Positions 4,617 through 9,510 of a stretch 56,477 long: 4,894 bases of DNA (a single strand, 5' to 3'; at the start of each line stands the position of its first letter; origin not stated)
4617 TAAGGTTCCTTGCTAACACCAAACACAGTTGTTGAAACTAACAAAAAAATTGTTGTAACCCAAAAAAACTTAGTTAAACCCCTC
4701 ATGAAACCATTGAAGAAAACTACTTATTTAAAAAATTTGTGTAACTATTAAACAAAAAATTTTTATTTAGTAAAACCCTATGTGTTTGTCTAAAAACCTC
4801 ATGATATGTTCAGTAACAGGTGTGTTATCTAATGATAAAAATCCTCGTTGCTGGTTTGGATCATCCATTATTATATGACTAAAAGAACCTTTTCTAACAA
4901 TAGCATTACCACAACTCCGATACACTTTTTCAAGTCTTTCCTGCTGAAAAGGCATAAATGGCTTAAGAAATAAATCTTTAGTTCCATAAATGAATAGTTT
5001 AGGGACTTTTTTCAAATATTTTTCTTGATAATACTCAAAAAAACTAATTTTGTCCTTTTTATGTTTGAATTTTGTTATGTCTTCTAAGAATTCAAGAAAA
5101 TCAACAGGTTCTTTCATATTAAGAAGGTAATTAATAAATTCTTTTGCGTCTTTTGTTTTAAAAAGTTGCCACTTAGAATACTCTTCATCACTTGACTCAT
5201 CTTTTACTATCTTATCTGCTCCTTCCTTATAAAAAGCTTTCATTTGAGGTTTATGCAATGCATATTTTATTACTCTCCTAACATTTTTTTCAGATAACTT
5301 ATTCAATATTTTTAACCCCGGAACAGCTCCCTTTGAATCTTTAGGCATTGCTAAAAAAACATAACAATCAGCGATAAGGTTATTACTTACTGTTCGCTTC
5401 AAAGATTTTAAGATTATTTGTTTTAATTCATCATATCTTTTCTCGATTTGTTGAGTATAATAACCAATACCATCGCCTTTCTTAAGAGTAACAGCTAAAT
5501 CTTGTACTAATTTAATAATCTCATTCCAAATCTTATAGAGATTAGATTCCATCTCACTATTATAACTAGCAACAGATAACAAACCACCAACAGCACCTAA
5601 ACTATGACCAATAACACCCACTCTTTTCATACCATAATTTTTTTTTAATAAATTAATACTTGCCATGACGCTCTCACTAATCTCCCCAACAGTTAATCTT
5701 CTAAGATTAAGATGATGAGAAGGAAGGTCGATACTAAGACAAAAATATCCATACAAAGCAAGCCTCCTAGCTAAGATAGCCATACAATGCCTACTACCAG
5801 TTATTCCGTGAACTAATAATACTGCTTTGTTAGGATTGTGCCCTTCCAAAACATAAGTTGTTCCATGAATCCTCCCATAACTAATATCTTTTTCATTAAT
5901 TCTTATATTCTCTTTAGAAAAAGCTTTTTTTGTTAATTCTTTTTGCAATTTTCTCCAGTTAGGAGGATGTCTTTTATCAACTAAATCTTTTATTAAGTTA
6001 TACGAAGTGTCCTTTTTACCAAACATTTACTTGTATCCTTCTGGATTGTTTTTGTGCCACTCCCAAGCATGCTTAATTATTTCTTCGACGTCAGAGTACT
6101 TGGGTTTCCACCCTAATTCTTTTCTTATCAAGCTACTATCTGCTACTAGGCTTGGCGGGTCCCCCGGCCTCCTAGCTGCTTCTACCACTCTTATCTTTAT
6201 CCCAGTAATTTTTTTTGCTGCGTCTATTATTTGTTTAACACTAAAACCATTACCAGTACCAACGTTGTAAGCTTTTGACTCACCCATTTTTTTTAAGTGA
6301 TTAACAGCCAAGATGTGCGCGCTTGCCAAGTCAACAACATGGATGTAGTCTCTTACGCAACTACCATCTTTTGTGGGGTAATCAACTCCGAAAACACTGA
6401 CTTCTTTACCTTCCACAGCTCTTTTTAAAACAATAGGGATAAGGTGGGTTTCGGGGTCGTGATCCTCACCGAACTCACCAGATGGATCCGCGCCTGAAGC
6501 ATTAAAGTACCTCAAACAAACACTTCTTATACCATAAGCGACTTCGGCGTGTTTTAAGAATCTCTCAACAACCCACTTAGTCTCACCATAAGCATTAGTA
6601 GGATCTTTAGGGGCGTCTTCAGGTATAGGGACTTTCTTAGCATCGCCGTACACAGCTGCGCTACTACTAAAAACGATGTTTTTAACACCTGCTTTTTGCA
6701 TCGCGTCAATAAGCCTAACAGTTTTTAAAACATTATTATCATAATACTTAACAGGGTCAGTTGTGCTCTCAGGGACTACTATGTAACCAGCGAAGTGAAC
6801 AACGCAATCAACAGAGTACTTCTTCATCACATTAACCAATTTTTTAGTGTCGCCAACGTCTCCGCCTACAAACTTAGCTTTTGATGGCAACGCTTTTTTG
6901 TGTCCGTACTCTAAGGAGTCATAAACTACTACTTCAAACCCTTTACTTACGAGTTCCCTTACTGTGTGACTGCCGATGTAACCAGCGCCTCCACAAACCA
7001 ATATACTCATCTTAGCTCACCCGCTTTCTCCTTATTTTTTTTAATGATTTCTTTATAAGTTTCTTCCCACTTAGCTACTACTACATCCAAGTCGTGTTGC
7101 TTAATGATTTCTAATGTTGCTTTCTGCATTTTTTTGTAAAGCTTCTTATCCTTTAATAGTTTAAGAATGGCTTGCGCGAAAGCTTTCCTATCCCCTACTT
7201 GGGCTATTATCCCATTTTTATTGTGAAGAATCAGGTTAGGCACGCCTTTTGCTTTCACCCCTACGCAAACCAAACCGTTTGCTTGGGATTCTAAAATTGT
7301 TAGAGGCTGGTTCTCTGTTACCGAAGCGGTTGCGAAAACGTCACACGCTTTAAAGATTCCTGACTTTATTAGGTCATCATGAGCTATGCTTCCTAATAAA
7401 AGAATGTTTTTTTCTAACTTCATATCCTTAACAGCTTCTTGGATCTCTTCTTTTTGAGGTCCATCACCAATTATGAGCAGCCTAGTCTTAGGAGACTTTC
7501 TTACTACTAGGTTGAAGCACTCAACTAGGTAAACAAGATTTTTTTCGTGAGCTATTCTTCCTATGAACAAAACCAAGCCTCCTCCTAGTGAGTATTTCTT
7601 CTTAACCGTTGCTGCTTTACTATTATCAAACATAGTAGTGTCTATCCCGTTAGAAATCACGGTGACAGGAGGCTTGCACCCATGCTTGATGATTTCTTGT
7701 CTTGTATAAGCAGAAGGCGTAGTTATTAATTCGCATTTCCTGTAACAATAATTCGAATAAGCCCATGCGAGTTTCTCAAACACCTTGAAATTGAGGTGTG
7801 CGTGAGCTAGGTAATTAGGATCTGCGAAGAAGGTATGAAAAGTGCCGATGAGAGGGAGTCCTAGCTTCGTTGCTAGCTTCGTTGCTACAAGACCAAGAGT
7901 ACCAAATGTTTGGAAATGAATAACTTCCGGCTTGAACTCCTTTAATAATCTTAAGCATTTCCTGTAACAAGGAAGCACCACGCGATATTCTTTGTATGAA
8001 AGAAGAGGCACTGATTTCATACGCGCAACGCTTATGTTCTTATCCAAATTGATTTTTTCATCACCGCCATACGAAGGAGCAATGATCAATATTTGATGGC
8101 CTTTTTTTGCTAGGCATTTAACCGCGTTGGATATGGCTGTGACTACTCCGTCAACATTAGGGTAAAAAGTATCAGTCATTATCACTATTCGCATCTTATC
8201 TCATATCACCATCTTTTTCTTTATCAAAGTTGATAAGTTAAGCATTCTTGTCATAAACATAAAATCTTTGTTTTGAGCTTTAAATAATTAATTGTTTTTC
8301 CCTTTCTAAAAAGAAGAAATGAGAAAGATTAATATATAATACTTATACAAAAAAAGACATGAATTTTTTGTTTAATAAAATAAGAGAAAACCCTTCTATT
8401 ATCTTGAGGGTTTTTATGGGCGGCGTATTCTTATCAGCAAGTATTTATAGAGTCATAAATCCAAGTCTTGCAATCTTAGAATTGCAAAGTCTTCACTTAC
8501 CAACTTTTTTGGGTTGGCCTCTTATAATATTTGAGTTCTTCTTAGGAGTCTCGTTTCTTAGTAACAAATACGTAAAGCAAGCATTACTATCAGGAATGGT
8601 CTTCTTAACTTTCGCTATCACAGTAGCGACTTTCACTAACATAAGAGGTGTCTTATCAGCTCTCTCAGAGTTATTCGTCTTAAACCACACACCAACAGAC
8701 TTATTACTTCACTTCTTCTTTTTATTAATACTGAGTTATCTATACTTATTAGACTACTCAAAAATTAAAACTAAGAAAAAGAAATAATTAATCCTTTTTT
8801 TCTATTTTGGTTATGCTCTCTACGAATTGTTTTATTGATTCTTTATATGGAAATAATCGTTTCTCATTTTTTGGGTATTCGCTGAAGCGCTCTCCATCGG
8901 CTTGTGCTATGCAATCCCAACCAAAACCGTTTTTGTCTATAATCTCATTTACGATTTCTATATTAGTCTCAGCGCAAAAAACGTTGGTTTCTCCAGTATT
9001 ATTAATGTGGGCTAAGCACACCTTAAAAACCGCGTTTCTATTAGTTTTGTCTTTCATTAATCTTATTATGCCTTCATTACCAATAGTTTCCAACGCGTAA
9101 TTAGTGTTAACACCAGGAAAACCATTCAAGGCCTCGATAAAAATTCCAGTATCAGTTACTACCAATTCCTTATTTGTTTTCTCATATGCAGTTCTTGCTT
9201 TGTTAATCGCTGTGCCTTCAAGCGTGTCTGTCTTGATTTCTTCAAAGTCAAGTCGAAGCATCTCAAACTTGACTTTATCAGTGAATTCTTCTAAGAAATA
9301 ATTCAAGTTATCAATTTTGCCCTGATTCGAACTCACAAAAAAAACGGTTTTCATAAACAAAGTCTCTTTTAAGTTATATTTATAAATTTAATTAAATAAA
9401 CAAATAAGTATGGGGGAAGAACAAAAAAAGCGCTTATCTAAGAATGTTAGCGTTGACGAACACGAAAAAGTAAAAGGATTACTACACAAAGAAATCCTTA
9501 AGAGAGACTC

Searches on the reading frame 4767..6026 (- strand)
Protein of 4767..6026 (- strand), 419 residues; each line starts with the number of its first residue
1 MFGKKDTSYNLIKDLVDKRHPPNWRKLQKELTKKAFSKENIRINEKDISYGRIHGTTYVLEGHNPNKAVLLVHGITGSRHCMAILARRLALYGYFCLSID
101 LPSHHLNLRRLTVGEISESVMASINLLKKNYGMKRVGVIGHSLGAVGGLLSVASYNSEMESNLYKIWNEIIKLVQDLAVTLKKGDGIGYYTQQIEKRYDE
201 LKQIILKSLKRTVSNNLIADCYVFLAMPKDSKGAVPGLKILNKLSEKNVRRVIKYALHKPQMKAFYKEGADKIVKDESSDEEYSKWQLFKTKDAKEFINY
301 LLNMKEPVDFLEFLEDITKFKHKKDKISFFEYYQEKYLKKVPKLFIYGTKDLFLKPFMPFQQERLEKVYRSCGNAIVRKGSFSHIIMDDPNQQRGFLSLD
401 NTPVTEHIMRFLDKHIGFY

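Call 48: search_protein_families(library=pfam, proteins=[window:4767-6026:-], max_evalue=0.01)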
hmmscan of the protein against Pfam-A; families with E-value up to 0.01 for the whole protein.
window:4767-6026:- (419 aa): 5 families
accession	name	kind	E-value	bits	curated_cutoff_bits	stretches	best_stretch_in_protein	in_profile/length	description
PF00561.26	Abhydrolase_1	-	4e-08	33.7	25.8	1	68-157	2-92/245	alpha/beta hydrolase fold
PF12146.15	Hydrolase_4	-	4.4e-05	23.3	27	1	64-158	2-100/239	Serine aminopeptidase, S33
PF12697.13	Abhydrolase_6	-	4.6e-05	24.6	26.3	1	69-146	1-78/217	Alpha/beta hydrolase family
PF06028.17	DUF915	-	0.0011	18.9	22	0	118-157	87-126/255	Alpha/beta hydrolase of unknown function (DUF915)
PF01738.24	DLH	-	0.0073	16.4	21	0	58-145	4-108/217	Dienelactone hydrolase family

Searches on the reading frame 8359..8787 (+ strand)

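Call 88: search_protein_families(library=pfam, proteins=[window:8359-8787:+], max_evalue=0.001)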
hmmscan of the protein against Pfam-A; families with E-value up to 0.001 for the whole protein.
window:8359-8787:+ (142 aa): 1 family
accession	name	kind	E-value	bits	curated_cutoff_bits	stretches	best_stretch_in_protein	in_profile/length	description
PF07681.17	DoxX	-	0.00013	22.9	23.6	1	15-89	4-82/85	DoxX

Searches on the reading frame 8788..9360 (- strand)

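Call 88: search_protein_families(library=pfam, proteins=[window:8788-9360:-], max_evalue=0.001)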
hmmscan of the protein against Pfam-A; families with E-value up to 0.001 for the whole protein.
window:8788-9360:- (190 aa): 1 family
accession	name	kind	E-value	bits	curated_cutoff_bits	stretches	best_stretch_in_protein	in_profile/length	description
PF01725.21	Ham1p_like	-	2e-28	100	22.5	1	6-168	1-171/186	Ham1 family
